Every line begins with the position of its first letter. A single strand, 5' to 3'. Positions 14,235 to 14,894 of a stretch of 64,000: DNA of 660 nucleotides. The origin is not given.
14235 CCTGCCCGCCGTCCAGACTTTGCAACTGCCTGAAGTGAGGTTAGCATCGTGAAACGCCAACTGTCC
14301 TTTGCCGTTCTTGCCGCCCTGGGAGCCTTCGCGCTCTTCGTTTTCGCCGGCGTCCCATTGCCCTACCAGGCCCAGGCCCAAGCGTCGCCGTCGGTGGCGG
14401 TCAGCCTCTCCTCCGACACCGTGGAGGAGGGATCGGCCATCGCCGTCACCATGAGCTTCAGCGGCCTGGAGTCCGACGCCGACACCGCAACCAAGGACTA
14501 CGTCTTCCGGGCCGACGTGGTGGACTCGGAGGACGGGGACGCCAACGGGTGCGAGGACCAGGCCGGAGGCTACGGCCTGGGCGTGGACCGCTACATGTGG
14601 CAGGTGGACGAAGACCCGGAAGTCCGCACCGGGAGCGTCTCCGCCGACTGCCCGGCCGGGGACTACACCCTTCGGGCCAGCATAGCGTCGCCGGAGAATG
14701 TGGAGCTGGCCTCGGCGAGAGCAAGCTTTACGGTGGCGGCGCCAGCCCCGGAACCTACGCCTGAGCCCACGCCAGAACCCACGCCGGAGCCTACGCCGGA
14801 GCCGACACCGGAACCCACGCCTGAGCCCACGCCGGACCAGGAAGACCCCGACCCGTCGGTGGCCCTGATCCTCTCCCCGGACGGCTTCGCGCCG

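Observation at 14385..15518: Unrecognised ~110-aa two-cysteine domain present six times in four genes of the cluster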

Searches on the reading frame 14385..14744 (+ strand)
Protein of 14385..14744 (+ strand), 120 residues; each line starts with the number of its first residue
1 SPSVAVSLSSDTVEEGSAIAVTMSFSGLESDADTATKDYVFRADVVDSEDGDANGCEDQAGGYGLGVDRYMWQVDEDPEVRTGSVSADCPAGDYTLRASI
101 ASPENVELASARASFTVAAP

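Call 15: find_homologous_proteins(query=A1)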
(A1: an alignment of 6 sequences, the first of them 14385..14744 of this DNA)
Query A1 (6 sequences) (120 aa, profile of the alignment): 93 proteins with E <= 0.001 among 3379 candidates.
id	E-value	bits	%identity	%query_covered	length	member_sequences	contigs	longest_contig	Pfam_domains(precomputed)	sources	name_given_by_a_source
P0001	4.9e-59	216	56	88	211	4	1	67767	-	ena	-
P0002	3.8e-58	213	64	76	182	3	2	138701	-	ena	-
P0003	3.2e-46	174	69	100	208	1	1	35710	-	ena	-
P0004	1.5e-45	172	82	98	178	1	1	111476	-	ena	-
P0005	1.6e-45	172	67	100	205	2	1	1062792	-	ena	-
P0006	1.9e-45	172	84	96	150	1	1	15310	-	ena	-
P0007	2.3e-45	171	60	90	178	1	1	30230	-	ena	-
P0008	1.2e-44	169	67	98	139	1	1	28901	-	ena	-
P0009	1.6e-44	169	60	98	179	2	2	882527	-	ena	-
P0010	2.5e-44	168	73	93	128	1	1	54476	-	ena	-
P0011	7.1e-44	167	85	88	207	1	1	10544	-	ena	-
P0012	5.8e-43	164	71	98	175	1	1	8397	-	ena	-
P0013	1.1e-40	156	60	100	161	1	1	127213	-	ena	-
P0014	2.4e-40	155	58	98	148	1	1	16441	-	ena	-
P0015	4.6e-40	154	63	98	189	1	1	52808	-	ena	-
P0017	2.3e-39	152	74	82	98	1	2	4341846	-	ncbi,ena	-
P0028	2.4e-37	146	58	84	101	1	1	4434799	-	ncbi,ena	-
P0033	5.2e-37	145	68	80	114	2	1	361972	-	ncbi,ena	-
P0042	6.3e-34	135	62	78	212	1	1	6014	PF12733.14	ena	-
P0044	1.4e-33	133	66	79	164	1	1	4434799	PF12733.14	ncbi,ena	-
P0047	4.3e-32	129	41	88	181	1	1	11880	-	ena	-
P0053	4.2e-30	122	62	77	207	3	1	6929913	-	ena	-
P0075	3.4e-20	90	34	97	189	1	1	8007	-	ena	-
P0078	3.8e-18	84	51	64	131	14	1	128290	PF12733.14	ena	-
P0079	4.6e-18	83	51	80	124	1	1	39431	PF12733.14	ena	-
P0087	5.3e-13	67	60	51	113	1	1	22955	PF12733.14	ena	-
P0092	7.4e-8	51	59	43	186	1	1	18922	PF12733.14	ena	-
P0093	3.2e-4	39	49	48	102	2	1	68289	PF12733.14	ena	-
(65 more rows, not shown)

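Call 16: search_solved_structures(query=A1, max_evalue=10, show_alignments=2)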
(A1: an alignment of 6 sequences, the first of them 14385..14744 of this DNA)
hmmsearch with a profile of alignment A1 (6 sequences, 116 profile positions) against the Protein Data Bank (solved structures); distinct sequences matched with E-value up to 10: 1.
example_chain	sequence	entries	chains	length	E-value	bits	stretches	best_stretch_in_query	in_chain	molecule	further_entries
2hjj_A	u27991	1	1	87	1.6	12.3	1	5-69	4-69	Hypothetical protein ykfF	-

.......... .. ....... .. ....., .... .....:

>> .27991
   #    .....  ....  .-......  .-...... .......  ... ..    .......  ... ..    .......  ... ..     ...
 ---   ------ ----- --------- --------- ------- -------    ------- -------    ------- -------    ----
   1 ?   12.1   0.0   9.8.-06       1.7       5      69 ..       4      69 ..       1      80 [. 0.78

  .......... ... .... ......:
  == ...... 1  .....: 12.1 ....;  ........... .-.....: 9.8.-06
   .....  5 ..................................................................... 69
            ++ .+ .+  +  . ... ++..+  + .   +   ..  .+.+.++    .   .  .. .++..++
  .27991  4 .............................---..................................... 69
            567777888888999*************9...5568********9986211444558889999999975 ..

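Call 17: find_encoding_contigs(protein=P0044, flank=10000, max_places=3)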
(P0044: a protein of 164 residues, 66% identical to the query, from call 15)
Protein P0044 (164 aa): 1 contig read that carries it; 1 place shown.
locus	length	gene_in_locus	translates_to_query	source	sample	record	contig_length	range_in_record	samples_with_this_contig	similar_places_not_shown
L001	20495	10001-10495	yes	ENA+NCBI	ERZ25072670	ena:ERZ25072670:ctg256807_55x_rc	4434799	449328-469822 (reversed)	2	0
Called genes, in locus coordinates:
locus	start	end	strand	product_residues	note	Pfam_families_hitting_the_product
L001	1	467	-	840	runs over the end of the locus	PF02384:N6_Mtase, PF18135:Type_ISP_C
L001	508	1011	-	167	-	PF13560:HTH_31, PF01381:HTH_3, PF12844:HTH_19, PF13443:HTH_26 (weak)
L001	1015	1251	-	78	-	PF13711:DUF4160 (weak)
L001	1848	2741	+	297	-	-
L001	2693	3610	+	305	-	PF13814:Replic_Relax (weak)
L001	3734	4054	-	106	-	-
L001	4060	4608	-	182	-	-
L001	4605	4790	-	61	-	-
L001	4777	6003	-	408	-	PF01609:DDE_Tnp_1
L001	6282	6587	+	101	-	-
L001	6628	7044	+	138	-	-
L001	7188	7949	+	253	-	-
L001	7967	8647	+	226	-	PF01326:PPDK_N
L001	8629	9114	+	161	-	PF12733:Cadherin-like (weak)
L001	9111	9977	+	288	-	PF12733:Cadherin-like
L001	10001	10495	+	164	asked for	PF12733:Cadherin-like (weak)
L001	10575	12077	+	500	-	PF12733:Cadherin-like, PF19755:DUF6242 (faint), PF12733:Cadherin-like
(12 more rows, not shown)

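Call 20: search_protein_families(library=ncbifam, proteins=[window:14385-14744:+], max_evalue=1)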
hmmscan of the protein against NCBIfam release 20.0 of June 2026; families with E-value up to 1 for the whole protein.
window:14385-14744:+ (120 aa): 0 families

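Call 21: search_protein_families(library=pfam, proteins=[window:14385-14744:+], max_evalue=10)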
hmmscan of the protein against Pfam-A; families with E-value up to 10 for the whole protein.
window:14385-14744:+ (120 aa): 0 families

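Call 22: search_protein_representatives(alignment_id=A1)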
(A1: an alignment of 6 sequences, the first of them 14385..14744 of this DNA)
Query: 6 sequences, 116 profile positions. Proteins with E-value up to 0.001 (for the whole library): 443; up to 1e-10: 289; up to 1e-30: 172. The best 150 are listed.
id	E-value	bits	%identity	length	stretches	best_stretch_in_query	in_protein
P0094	5.0e-167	562.1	-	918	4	4-116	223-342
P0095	2.9e-144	488.6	-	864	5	2-116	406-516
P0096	2.2e-141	479.4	-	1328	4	2-114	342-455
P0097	2.9e-139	472.6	-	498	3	1-116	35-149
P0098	8.4e-139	471.0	-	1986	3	2-116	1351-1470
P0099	1.0e-136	464.3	-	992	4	4-116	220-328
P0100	1.1e-136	464.3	-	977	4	1-116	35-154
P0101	5.0e-131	446.0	-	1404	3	3-116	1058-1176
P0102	1.4e-126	431.7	-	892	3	3-116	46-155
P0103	1.2e-123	422.2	-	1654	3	1-116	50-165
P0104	5.4e-122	416.9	-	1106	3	2-116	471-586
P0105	2.4e-120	411.5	-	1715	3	4-116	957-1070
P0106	4.1e-120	410.8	-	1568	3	2-116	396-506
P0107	8.5e-109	374.3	-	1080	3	2-113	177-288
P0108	1.3e-107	370.5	-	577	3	2-116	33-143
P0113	6.9e-93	323.0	-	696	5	1-116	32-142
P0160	5.2e-75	265.4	-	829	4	1-114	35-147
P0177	1.4e-59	215.6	-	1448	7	1-114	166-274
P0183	6.4e-55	200.6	-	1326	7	1-114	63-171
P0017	7.4e-40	152.0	-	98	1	23-116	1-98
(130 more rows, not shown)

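Call 29: find_related_loci(query=A1, collection=genome_contigs, flank=10000)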
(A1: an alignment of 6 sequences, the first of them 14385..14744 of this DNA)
Query A1 (120 aa) in genome_contigs; peptide patterns used: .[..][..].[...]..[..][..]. (x = any residue, [..] = any of these).
90 stretches matched a pattern; 65 encode a relative of the query (tblastn E <= 1e-3); 49 distinct loci.
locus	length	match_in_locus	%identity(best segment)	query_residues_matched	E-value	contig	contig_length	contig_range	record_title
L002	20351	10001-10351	95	1-117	2e-68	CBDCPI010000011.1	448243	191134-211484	MAG: Dehalococcoidia bacterium isolate 2c126bea-bcd9-4278-a32a-30754f00bea4 genome assembly, contig: contig_11, whole ge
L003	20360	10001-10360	85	1-120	5e-65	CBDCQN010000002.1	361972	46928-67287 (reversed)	MAG: Dehalococcoidia bacterium isolate 997938ad-5f2c-4502-9bad-db81906396c3 genome assembly, contig: contig_2, whole gen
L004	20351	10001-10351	91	1-117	5e-65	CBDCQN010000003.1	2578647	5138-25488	MAG: Dehalococcoidia bacterium isolate 997938ad-5f2c-4502-9bad-db81906396c3 genome assembly, contig: contig_3, whole gen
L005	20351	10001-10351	87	1-117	7e-63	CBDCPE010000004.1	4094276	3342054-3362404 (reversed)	MAG: Dehalococcoidia bacterium isolate 75f9bfcb-4f1d-406c-99af-325e5c0bd216 genome assembly, contig: contig_4, whole gen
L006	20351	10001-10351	90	1-117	3e-59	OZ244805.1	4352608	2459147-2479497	MAG: Dehalococcoidia bacterium isolate 65858962-d3d5-450c-8d97-e4733050bb2d genome assembly, chromosome: 1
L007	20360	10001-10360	79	1-120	1e-57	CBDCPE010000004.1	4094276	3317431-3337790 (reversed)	MAG: Dehalococcoidia bacterium isolate 75f9bfcb-4f1d-406c-99af-325e5c0bd216 genome assembly, contig: contig_4, whole gen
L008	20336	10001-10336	80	1-117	1e-57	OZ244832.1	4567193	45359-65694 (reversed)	MAG: Candidatus Aldehydirespirator sp. isolate 45bd059b-89eb-4db7-924e-096435c6defb genome assembly, chromosome: 1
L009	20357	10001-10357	75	2-120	5e-57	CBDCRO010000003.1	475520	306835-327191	MAG: Dehalococcoidia bacterium isolate 3ac3ff71-9198-4354-86db-d96921461c44 genome assembly, contig: contig_3, whole gen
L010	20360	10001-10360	86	1-120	6e-57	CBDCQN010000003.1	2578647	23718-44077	MAG: Dehalococcoidia bacterium isolate 997938ad-5f2c-4502-9bad-db81906396c3 genome assembly, contig: contig_3, whole gen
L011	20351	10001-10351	74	4-120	6e-56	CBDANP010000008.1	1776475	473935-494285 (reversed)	MAG: Dehalococcoidia bacterium isolate b4c8b7c9-9533-4910-ac39-d933c6e21fa7 genome assembly, contig: contig_8, whole gen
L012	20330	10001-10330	80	1-115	6e-56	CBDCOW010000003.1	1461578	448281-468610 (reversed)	MAG: Dehalococcoidia bacterium isolate b2375acc-e336-44db-93fb-aeb584a91759 genome assembly, contig: contig_3, whole gen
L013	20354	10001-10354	73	3-120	2e-54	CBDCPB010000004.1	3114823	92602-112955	MAG: Dehalococcoidia bacterium isolate 8ea35d84-8be8-4b26-9b51-5b82e401d502 genome assembly, contig: contig_4, whole gen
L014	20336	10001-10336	76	1-117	2e-53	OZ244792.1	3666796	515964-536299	MAG: Dehalococcoidia bacterium isolate ad4dcc4a-e611-4ae4-9ebb-ef3820abf337 genome assembly, chromosome: 1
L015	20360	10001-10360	70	1-120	6e-53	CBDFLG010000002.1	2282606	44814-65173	MAG: Dehalococcoidia bacterium isolate efce6ea5-ba2a-426c-ac69-3e93deb07a8c genome assembly, contig: contig_2, whole gen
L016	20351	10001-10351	79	1-117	6e-53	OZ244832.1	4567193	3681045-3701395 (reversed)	MAG: Candidatus Aldehydirespirator sp. isolate 45bd059b-89eb-4db7-924e-096435c6defb genome assembly, chromosome: 1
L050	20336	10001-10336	35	3-117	7e-21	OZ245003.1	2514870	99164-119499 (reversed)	MAG: Nitrosopumilus sp. isolate 06edd2f6-c94f-48aa-9bd1-1087b5d73af3 genome assembly, chromosome: 1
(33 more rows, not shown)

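Call 34: predict_structure(alignment_id=A2)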
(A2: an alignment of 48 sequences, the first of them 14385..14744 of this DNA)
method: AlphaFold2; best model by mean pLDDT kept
length: 120 residues; sequences in the alignment: 48
mean_pLDDT: 96.8   pTM: 0.86
mean pLDDT of the five models: 96.8, 96.5, 96.3, 94.9, 94.8
residues with pLDDT >= 90: 116; 70-90: 4; 50-70: 0; < 50: 0
segments of 3 or more residues with pLDDT < 50: none
pLDDT, mean of each block of 10 residues (from residue 1): 97 97 98 96 97 95 94 97 97 98 98 97
secondary structure, 60 per line:
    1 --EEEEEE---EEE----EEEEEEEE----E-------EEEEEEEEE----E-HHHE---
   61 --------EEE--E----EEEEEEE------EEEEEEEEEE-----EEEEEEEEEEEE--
elements in order: E3-8 E12-14 E19-26 E39-47 E69-71 E79-85 E92-101 E107-118

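Call 36: fold_search(model_id=the predicted structure, library=pdb)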
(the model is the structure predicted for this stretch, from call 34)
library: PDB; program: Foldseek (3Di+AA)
matches with E <= 10: 1795; with E <= 0.001: 8
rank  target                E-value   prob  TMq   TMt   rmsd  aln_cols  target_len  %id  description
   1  2xwx_A                3.0e-04  1.00  0.62  0.22   2.9       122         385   13  Vibrio cholerae colonization factor GbpA crystal structure (released 2011-11-16)
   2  8gul_A                3.0e-04  1.00  0.57  0.18   3.5       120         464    9  Chitin-active AA10 LPMO (GbpA) complexed with Cu(II) from Vibrio campbellii (released 2023-06-21)
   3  2p9r_B                3.9e-04  1.00  0.52  0.61   5.1       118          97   10  Human alpha2-macroglogulin is composed of multiple domains, as predicted by homology with complement component C3 (released 2007-08-21)
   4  21ji_A                4.2e-04  1.00  0.58  0.11   4.5       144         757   12  Crystal structure of isoprimeverose-producing enzyme from Phaeoacremonium minimum (released 2026-04-08)
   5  2p9r_A                7.7e-04  1.00  0.50  0.57   4.4       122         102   10  Human alpha2-macroglogulin is composed of multiple domains, as predicted by homology with complement component C3 (released 2007-08-21)
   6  8dky_A                8.1e-04  1.00  0.64  0.55   3.6       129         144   12  Crystal structure of the Aquifex aeolicus Wzt Carbohydrate Binding Domain bound to 3-O-methyl-D-mannose (released 2022-09-21)
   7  8xrt_E                9.1e-04  1.00  0.49  0.10   6.8       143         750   18  The crystal structure of a GH3 enzyme CcBgl3B (released 2024-04-10)
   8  8xrx_C                9.6e-04  1.00  0.49  0.10   6.9       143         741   18  The crystal structure of a GH3 enzyme CcBgl3B with glucose and gentiobiose (released 2024-04-10)
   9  9gpa                  1.0e-03  1.00  0.53  0.14   9.9       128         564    9  ManDH5- a beta-D-Mannanase of GH5 family from Dictyoglomus thermophilium (released 2025-09-17)
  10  21ji_C                1.1e-03  1.00  0.57  0.11   4.9       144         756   12  Crystal structure of isoprimeverose-producing enzyme from Phaeoacremonium minimum (released 2026-04-08)
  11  3vmo_A                1.2e-03  1.00  0.59  0.13   3.4       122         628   16  Crystal structure of dextranase from Streptococcus mutans in complex with isomaltotriose (released 2012-02-15)
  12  8xrv_C                1.3e-03  1.00  0.48  0.10   6.9       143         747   18  The crystal structure of a GH3 enzyme CcBgl3B with glucose (released 2024-04-10)
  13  4be6_A                1.4e-03  1.00  0.63  0.36   3.7       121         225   12  V. cholera biofilm scaffolding protein RbmA (released 2013-12-18)
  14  9gpe_A                1.4e-03  1.00  0.53  0.14   9.9       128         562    9  ManDH5 E303Q in complex with mannotetraose after co-crystalliztion with mannotetraose at 1.6 angstroms resolution a be (released 2025-09-17)
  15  8dl0_A                1.5e-03  1.00  0.67  0.23   3.0       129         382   12  CryoEM structure of the nucleotide-free and open channel A.aeolicus WzmWzt transporter (released 2022-09-21)
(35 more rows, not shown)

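Call 45: find_related_loci(query=A2, collection=viral_contigs, flank=5000)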
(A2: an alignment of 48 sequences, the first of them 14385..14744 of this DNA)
Query A2 (120 aa) in viral_contigs; peptide patterns used: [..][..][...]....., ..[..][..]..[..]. (x = any residue, [..] = any of these).
44 stretches matched a pattern, but none encodes a relative of the query by tblastn (E <= 1e-3).

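Call 46: find_related_loci(query=A2, collection=metagenome_contigs, flank=3000)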
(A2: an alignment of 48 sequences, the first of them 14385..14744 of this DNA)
Query A2 (120 aa) in metagenome_contigs; peptide patterns used: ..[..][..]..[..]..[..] (x = any residue, [..] = any of these).
136 stretches matched a pattern, but none encodes a relative of the query by tblastn (E <= 1e-3).

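Call 49: search_protein_families(library=pfam, alignment_id=A3, max_evalue=0.0001)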
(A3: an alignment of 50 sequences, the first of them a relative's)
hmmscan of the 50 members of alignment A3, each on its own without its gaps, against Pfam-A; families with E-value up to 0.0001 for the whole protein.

A. member 1, P0094 (918 aa): 2 families
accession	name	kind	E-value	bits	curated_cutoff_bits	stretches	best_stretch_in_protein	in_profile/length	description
PF12733.13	Cadherin-like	-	3.1e-32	111.3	24.2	2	126-213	1-88/89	Cadherin-like beta sandwich domain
PF07495.19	Y_Y_Y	-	4.8e-08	33.2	26.6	0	530-557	36-64/65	Y_Y_Y domain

B. families by the number of members that match (of 50 scanned): 36 families (the first 25 are shown)
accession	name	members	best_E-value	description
PF12733.13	Cadherin-like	40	1.1e-139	Cadherin-like beta sandwich domain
PF19755.4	DUF6242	13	3.3e-08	Domain of unknown function (DUF6242)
PF00041.27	fn3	11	1.8e-28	Fibronectin type III domain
PF07495.19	Y_Y_Y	7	4.8e-08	Y_Y_Y domain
PF13855.12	LRR_8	6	1e-118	Leucine rich repeat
PF00028.23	Cadherin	6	5.3e-45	Cadherin domain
PF09136.16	Glucodextran_B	6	2.4e-07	Glucodextranase, domain B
PF12799.13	LRR_4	5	2e-37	Leucine Rich repeats (2 copies)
PF23598.1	LRR_14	4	2e-21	Leucine-rich repeat region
PF13306.12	LRR_5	4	2.9e-21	BspA type Leucine rich repeat region (6 copies)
PF00560.39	LRR_1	4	5.6e-20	Leucine Rich Repeat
PF25059.1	FN3_DSCAM-DSCAML_C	4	1.3e-14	DSCAM/DSCAML C-terminal Fn3-like domain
PF14580.12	LRR_9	4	8.5e-14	Leucine-rich repeat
PF16656.11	Pur_ac_phosph_N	4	7.1e-10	Purple acid Phosphatase, N-terminal domain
PF23197.1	IG_AIR9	3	4e-12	AIR9 A9 domain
PF02221.20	E1_DerP2_DerF2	2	1.2e-07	ML domain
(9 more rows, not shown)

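Call 53: search_protein_families(library=pfam, alignment_id=A4, max_evalue=0.1)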
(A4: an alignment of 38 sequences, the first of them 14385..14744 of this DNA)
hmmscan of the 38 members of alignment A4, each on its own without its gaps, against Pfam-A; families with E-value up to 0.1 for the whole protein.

A. member 1, window:14385-14744:+ (120 aa): 0 families

B. families by the number of members that match (of 38 scanned): 12 families
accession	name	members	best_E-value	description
PF02221.20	E1_DerP2_DerF2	6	0.0004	ML domain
PF04234.18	CopC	3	0.0047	CopC domain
PF16974.11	NAR2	2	0.021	High-affinity nitrate transporter accessory, Ig-like domain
PF13752.12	DUF4165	2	0.029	Domain of unknown function (DUF4165)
PF07495.19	Y_Y_Y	1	0.00086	Y_Y_Y domain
PF18065.6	PatG_C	1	0.0047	PatG C-terminal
PF20009.4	GEVED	1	0.032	GEVED domain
PF05486.17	SRP9-21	1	0.038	Signal recognition particle 9 kDa protein (SRP9)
PF03193.22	RsgA_GTPase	1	0.044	RsgA GTPase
PF00801.26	PKD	1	0.062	PKD domain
PF05345.18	He_PIG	1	0.074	Putative Ig domain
PF19078.6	Big_12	1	0.091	Bacterial Ig-like domain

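Call 54: search_solved_structures(query=A4, max_evalue=10, show_alignments=3)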
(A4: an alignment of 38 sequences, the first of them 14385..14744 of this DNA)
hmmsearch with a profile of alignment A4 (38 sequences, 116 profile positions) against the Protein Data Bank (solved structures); distinct sequences matched with E-value up to 10: 0.

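Call 62: find_homologous_proteins(query=L050:9917-10990:+, max_evalue=0.001)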
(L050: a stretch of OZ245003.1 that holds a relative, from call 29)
Query L050:9917-10990:+ (358 aa): 29 proteins with E <= 0.001 among 8000 candidates.
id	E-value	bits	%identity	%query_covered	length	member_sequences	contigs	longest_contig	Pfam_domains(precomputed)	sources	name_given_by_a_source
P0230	2.2e-119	417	55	100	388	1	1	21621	PF05887.17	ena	-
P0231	2.1e-51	193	47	26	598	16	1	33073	-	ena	-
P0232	5.3e-16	77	38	29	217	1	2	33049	-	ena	-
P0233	3.5e-11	61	-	-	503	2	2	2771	PF05887.17,PF01223.30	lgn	-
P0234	1.1e-10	59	38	28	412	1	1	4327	-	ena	-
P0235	5.9e-9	54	27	6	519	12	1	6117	PF05887.17,PF01223.30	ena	-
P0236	1.5e-8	52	-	-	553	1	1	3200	PF05887.17,PF01223.30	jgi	jgi:DNA/RNA endonuclease G (NUC1)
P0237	2.5e-8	52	27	6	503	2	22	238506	PF05887.17,PF01223.30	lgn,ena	-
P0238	8.1e-8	50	-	-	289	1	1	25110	PF05887.17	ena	-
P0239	1.8e-7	49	-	-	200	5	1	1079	PF00404.25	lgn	-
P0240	1.7e-6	46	-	-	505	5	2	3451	PF05887.17,PF01223.30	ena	-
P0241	3.9e-6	44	-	-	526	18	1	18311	PF01223.30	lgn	-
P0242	6.4e-6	44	-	-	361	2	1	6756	PF05887.17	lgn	-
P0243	1.1e-5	43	-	-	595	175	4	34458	PF00404.25,PF05887.17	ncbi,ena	-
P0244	1.1e-5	43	28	8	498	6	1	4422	PF05887.17,PF01223.30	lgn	-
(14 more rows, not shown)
